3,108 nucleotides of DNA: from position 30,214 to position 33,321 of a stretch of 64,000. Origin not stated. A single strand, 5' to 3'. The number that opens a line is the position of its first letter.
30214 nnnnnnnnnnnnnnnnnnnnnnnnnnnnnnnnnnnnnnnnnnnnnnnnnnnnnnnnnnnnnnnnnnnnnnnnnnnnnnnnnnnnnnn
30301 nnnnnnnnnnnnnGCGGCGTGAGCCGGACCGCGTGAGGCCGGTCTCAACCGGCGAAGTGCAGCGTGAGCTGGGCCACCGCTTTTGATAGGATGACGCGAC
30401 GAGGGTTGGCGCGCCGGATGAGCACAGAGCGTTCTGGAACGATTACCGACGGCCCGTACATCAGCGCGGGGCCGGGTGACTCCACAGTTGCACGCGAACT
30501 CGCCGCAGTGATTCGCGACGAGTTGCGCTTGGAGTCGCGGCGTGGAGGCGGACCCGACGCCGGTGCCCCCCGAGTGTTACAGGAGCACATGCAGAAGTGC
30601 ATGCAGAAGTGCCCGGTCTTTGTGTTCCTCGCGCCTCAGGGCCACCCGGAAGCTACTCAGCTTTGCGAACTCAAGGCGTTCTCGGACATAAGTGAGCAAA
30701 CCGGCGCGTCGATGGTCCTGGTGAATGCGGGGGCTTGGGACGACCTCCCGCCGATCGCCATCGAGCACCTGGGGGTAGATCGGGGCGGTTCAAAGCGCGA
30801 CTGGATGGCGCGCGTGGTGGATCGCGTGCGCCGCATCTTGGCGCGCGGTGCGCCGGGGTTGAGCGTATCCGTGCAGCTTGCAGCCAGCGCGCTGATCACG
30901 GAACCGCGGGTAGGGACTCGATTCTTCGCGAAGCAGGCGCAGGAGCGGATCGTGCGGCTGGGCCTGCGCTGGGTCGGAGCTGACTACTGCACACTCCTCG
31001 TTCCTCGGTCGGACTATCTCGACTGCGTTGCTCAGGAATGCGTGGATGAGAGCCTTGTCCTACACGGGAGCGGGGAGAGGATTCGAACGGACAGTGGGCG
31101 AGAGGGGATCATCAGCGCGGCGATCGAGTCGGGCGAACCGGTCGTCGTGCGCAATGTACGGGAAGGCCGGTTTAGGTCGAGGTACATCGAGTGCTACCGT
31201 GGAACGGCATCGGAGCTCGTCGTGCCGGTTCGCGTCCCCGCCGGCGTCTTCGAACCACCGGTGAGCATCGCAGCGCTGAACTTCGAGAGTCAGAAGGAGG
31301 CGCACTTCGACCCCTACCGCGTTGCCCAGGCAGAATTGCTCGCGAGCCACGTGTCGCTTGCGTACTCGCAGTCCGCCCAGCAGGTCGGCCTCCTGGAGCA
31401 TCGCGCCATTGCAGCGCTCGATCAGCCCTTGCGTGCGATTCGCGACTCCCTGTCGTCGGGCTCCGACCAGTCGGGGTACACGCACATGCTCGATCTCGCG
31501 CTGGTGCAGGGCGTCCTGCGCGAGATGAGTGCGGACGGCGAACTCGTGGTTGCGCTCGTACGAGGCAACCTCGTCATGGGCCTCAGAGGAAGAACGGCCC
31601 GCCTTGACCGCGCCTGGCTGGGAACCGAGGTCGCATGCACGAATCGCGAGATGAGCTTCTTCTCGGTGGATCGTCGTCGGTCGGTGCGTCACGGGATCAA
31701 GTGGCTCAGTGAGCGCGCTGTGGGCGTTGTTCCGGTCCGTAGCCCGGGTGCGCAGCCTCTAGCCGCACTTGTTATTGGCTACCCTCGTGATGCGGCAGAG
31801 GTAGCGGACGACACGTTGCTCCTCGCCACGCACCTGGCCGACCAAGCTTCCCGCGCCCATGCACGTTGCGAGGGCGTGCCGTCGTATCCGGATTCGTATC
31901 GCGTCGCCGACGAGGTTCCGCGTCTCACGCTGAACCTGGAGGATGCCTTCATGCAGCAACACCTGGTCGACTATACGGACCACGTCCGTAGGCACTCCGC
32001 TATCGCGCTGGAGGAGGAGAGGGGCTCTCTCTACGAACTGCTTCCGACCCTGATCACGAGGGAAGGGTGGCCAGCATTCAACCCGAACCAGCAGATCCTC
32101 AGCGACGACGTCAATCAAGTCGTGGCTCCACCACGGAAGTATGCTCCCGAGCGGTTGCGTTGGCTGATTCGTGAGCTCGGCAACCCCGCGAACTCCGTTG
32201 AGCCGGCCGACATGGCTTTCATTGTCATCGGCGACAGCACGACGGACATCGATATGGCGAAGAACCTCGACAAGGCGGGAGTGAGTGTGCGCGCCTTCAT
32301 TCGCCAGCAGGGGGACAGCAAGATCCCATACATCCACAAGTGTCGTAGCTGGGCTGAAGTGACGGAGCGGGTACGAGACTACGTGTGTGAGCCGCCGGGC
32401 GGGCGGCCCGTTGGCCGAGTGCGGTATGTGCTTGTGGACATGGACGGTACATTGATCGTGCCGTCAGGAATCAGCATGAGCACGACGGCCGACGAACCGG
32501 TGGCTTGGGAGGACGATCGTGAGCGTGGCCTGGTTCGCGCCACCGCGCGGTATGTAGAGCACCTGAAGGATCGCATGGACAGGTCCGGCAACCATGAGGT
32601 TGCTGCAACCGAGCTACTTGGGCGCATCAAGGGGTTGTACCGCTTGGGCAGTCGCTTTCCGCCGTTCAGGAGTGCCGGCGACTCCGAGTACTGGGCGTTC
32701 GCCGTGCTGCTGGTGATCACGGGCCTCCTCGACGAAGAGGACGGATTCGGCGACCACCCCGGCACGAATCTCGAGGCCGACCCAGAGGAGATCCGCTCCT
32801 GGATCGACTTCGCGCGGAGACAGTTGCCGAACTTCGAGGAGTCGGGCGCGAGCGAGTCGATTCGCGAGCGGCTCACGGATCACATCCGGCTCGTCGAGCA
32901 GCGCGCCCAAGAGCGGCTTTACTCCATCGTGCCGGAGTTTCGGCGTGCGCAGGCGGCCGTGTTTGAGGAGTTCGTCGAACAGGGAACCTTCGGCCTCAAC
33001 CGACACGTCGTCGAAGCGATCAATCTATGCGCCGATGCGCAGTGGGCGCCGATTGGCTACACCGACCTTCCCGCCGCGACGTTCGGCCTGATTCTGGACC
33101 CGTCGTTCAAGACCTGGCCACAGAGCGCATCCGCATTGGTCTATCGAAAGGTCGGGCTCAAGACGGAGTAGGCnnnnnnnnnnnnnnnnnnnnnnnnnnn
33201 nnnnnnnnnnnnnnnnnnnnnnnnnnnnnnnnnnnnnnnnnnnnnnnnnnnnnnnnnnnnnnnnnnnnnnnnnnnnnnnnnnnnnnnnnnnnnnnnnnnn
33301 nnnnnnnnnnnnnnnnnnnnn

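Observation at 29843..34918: Compact lower-GC four-gene module (4-TM protein, 935-aa TIR-like/GAF/HAD-like protein, atypical kinase, canonical Hanks kinase): best candidate for an undescribed system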

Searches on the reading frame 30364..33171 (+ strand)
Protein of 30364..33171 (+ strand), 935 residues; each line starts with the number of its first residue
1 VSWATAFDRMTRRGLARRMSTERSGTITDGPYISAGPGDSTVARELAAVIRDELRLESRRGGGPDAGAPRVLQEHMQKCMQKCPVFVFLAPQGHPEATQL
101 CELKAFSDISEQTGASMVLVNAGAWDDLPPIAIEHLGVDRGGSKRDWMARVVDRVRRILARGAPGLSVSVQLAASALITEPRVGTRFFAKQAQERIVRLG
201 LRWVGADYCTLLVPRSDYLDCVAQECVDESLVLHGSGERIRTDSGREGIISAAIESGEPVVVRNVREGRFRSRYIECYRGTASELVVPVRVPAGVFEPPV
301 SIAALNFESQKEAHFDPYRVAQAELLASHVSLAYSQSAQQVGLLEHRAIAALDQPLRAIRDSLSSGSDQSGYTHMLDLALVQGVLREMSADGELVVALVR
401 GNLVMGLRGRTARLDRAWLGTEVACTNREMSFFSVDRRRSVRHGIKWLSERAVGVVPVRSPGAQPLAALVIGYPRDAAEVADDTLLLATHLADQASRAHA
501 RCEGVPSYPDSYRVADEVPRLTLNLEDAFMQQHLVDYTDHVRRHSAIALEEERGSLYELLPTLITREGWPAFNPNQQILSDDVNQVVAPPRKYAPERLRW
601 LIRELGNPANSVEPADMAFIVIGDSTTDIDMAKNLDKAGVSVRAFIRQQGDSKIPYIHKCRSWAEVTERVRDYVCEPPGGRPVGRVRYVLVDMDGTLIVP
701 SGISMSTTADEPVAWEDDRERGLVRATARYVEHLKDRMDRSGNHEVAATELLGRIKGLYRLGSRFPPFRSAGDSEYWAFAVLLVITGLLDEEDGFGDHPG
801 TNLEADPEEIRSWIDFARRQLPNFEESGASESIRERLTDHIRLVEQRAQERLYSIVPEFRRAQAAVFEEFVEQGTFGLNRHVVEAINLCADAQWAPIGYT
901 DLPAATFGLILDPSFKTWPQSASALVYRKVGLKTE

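Call 7: search_protein_families(library=pfam, proteins=[window:30364-33171:+], max_evalue=0.1)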
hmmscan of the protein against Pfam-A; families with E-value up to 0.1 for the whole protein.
window:30364-33171:+ (935 aa): 5 families
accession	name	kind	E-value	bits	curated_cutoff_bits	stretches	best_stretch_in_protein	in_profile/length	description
PF13185.12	GAF_2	-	6.8e-13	49.4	28.6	1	193-333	8-134/136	GAF domain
PF01590.32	GAF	-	1e-10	42.7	22.4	1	194-333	7-132/133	GAF domain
PF00702.32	Hydrolase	-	0.0065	17.3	26.4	0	590-635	152-190/191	haloacid dehalogenase-like hydrolase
PF13492.12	GAF_3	-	0.013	16.3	27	0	204-333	17-126/129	GAF domain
PF22893.2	ULD_2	-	0.044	14.4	24.5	0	658-701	21-65/85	Ubiquitin-like domain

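Call 8: search_protein_families(library=padloc, proteins=[window:30364-33171:+], max_evalue=0.1)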
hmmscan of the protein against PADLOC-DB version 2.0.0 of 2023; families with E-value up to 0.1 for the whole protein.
window:30364-33171:+ (935 aa): 0 families

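Call 10: find_homologous_proteins(query=window:30364-33171:+)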
Query window:30364-33171:+ (935 aa): 1 proteins with E <= 0.001 among 8000 candidates.
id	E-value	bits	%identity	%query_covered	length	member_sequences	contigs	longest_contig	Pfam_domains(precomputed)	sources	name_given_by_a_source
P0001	0.0e+0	1950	100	92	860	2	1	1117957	PF13185.13,PF01590.33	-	-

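Call 12: find_encoding_contigs(protein=P0001, flank=10000)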
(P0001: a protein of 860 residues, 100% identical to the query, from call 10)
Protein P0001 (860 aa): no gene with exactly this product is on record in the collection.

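Call 14: search_protein_families(library=ncbifam, proteins=[window:30364-33171:+], max_evalue=0.01)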
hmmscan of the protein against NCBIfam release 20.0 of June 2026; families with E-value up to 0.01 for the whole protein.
window:30364-33171:+ (935 aa): 0 families

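Call 17: search_solved_structures(query=window:30364-33171:+, max_evalue=1)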
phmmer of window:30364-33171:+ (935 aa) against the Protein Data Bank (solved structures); distinct sequences matched with E-value up to 1: 1.
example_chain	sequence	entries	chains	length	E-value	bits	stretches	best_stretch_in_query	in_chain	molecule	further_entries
4mmn_A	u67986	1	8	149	0.76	10.9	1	248-318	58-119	Putative uncharacterized protein Ta0848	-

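Call 25: search_dna_similar(query=window:30364-33171:+, collection=plasmids, mode=protein, max_evalue=0.001)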
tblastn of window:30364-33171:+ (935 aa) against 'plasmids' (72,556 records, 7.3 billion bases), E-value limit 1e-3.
No match.

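Call 26: search_protein_representatives(protein=window:30364-33171:+)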
Query: 935 residues. Proteins with E-value up to 0.001 (for the whole library): 20; up to 1e-10: 8; up to 1e-30: 2. The best 20 are listed.
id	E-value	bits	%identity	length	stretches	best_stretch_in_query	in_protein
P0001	0.0e+00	1950.4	100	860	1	76-935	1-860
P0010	3.1e-37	144.6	35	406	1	535-934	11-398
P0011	8.4e-22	93.5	28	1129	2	248-921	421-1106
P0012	9.7e-22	93.3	35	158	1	786-932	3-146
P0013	3.1e-13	65.1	29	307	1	621-920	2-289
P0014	3.7e-13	64.9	35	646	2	180-319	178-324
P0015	1.6e-12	62.8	28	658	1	536-929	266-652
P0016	1.1e-11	60.0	29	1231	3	179-399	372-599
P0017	4.8e-10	54.6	29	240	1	759-932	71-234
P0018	1.0e-08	50.2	27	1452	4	191-333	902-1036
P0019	6.2e-08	47.6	26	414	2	754-927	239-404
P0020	7.7e-08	47.3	37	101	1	844-926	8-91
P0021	1.5e-06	43.0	28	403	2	764-920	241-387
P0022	2.3e-06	42.4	28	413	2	555-704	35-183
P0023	4.9e-06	41.3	34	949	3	246-365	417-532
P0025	1.7e-05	39.6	26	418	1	550-921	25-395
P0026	3.0e-05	38.7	27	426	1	554-922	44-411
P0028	1.8e-04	36.1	27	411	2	551-704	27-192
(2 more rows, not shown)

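Call 28: search_protein_families(library=pfam, proteins=[P0010, P0011, P0015, P0019, P0021, P0022, P0025, P0026, P0028, P0014], max_evalue=0.05)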
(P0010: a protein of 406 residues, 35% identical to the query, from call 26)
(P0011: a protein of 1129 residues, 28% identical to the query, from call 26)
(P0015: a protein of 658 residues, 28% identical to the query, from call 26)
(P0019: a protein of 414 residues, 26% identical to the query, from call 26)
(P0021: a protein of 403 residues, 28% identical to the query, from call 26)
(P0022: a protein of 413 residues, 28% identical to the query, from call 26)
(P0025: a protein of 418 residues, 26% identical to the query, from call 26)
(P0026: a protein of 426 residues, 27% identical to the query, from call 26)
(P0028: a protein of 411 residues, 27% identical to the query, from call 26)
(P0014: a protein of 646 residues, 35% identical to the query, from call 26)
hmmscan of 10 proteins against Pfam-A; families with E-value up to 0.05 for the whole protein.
P0010 (406 aa): 0 families

P0011 (1129 aa): 4 families
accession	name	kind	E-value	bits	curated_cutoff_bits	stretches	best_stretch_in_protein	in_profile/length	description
PF13676.11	TIR_2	-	3.9e-09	37.5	28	1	156-273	1-112/122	TIR domain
PF13185.12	GAF_2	-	2.3e-07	31.6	28.6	1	336-463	7-97/136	GAF domain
PF01590.32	GAF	-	1.6e-06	29.1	22.4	1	335-523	4-128/133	GAF domain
PF01381.28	HTH_3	-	0.0068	16.8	23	1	30-63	16-49/55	Helix-turn-helix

P0015 (658 aa): 0 families

P0019 (414 aa): 0 families

P0021 (403 aa): 0 families

P0022 (413 aa): 0 families

P0025 (418 aa): 0 families

P0026 (426 aa): 0 families

P0028 (411 aa): 0 families

P0014 (646 aa): 5 families
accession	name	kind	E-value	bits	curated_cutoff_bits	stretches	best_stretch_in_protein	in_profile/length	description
PF13676.11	TIR_2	-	1.4e-13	51.9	28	1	10-131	1-121/122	TIR domain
PF01590.32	GAF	-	3.7e-12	47.4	22.4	1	189-338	4-132/133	GAF domain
PF13185.12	GAF_2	-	2.9e-06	28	28.6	1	189-338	6-134/136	GAF domain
PF01582.25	TIR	-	0.00011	22.5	21.3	1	10-67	4-63/179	TIR domain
PF13271.11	DUF4062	-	0.0013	19.4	24.7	1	9-70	1-63/82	Domain of unknown function (DUF4062)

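Call 29: find_encoding_contigs(protein=P0011, flank=10000)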
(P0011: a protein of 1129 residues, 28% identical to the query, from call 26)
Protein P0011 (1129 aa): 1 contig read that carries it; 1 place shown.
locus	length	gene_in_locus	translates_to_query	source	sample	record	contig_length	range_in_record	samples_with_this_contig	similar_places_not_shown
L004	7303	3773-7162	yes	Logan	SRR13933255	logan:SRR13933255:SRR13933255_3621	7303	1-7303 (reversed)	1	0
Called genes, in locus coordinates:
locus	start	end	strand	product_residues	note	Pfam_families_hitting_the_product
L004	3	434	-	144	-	?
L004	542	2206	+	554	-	PF02776:TPP_enzyme_N, PF00205:TPP_enzyme_M, PF02775:TPP_enzyme_C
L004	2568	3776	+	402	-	PF01266:DAO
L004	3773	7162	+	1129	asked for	PF13676:TIR_2, PF01590:GAF (weak), PF13185:GAF_2 (faint)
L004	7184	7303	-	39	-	?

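Call 30: find_encoding_contigs(protein=P0010, flank=10000)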
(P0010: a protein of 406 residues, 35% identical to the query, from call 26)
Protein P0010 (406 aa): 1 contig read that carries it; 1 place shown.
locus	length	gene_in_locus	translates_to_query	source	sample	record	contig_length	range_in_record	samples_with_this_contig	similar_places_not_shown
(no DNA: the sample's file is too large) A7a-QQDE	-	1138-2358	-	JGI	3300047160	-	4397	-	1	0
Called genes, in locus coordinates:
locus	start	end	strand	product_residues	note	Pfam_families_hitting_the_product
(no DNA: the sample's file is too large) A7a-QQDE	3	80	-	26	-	?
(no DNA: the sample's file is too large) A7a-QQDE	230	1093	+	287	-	PF00701:DHDPS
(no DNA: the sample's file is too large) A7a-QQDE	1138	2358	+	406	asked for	-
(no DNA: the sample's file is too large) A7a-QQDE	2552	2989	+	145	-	-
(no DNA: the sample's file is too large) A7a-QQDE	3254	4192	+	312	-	PF27100:DcsG_N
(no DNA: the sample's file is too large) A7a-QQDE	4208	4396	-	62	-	?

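Call 38: find_related_loci(query=A3, collection=genome_contigs, flank=10000)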
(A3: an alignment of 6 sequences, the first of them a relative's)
Query A3 (406 aa) in genome_contigs; peptide patterns used: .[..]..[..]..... (x = any residue, [..] = any of these).
6 stretches matched a pattern, but none encodes a relative of the query by tblastn (E <= 1e-3).

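Call 46: find_encoding_contigs(protein=P0016, flank=10000)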
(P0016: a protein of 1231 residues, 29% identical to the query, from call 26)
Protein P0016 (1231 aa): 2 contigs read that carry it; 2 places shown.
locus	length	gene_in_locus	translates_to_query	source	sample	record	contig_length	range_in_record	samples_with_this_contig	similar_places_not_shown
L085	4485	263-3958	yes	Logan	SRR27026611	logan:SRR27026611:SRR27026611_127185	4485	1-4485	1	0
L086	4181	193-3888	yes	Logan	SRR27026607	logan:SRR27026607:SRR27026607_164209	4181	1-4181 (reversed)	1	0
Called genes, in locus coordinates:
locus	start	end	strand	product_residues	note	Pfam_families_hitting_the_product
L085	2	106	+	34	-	?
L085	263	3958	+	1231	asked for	-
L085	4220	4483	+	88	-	?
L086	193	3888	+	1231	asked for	-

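Call 47: find_encoding_contigs(protein=P0028, flank=10000)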
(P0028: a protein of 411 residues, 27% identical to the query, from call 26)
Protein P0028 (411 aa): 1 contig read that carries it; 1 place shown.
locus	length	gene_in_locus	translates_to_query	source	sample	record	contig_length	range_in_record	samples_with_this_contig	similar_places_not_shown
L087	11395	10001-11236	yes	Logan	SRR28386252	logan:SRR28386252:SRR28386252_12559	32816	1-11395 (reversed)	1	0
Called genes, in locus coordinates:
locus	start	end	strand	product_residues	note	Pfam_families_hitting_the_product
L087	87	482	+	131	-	-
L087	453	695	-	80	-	-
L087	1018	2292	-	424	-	PF00753:Lactamase_B (faint)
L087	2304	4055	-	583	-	PF00082:Peptidase_S8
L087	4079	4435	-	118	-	-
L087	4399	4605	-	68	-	-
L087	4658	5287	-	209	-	PF08808:RES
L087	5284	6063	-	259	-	PF01381:HTH_3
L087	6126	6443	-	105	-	PF05015:HigB-like_toxin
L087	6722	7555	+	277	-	-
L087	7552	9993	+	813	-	-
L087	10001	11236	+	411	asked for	-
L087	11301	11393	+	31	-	?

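Call 54: find_encoding_contigs(protein=P0026, flank=10000)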
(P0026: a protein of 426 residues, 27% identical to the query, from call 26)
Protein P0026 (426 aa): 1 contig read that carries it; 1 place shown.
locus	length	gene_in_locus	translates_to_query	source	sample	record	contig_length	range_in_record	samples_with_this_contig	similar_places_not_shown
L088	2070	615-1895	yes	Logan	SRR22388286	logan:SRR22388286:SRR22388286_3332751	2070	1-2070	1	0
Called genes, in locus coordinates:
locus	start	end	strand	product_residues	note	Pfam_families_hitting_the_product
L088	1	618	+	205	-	?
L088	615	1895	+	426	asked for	-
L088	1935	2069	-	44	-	?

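Call 55: find_encoding_contigs(protein=P0021, flank=10000)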
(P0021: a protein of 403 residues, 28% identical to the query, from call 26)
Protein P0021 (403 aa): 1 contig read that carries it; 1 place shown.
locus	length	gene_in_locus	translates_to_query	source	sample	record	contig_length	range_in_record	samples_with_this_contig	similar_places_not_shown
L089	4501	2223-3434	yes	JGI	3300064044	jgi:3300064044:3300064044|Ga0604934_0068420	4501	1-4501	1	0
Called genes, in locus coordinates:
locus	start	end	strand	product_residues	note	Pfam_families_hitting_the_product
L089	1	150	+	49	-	?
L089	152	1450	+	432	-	PF00288:GHMP_kinases_N, PF08544:GHMP_kinases_C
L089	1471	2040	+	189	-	-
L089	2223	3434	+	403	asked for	-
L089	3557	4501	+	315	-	?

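Call 56: find_encoding_contigs(protein=P0022, flank=10000)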
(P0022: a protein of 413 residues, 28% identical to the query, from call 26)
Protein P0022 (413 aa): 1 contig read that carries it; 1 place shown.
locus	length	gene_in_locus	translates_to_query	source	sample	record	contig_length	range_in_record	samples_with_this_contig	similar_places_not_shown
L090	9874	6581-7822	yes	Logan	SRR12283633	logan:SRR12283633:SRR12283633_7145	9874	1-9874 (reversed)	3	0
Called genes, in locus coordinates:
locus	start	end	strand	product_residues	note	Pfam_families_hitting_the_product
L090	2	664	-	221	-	?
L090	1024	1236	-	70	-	-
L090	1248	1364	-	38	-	-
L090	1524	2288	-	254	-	PF08808:RES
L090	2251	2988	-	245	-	PF09722:Xre_MbcA_ParS_C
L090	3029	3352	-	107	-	PF05015:HigB-like_toxin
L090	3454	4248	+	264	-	-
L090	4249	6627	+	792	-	-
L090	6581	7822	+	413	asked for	-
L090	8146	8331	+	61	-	-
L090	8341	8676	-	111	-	-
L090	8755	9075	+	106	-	PF00872:Transposase_mut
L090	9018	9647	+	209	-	PF00872:Transposase_mut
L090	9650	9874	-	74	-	?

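Call 57: search_protein_families(library=padloc, proteins=[L087:6722-7555:+, L087:7552-9993:+, P0028, L090:3454-4248:+, L090:4249-6627:+, P0022, P0011, P0016, P0010, P0021], max_evalue=0.01)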
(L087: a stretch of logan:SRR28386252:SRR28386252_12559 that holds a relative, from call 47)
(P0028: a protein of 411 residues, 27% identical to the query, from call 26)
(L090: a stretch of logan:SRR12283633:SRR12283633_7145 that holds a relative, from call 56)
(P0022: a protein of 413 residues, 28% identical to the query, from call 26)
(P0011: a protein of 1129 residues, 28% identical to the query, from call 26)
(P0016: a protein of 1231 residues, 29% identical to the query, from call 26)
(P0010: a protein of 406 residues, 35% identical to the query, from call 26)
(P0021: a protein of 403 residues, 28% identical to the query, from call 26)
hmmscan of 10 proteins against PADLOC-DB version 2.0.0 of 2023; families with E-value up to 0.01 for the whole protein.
L087:6722-7555:+ (277 aa): 0 families

L087:7552-9993:+ (813 aa): 0 families

P0028 (411 aa): 0 families

L090:3454-4248:+ (264 aa): 0 families

L090:4249-6627:+ (792 aa): 0 families

P0022 (413 aa): 0 families

P0011 (1129 aa): 0 families

P0016 (1231 aa): 3 families
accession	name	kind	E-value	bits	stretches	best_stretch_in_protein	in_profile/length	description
PDLC03804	RTasNitrilase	-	1.1e-11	42.4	1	86-203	175-290/397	DRT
PDLC01989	CARF_m7--CARF_nitrilase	-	1.9e-07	28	1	87-232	232-359/457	-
PDLC03780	RT_UG5-nitrilase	-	0.0095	12.4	0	81-205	675-792/907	DRT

P0010 (406 aa): 0 families

P0021 (403 aa): 0 families

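Call 60: find_encoding_contigs(protein=P0015, flank=10000)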
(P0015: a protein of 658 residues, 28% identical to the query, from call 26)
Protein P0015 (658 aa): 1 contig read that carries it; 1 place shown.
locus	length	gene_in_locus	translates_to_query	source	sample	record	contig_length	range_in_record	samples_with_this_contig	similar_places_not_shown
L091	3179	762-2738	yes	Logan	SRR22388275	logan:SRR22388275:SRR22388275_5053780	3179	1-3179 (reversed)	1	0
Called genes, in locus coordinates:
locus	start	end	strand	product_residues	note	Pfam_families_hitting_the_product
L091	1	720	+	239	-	?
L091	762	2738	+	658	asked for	-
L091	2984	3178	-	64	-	?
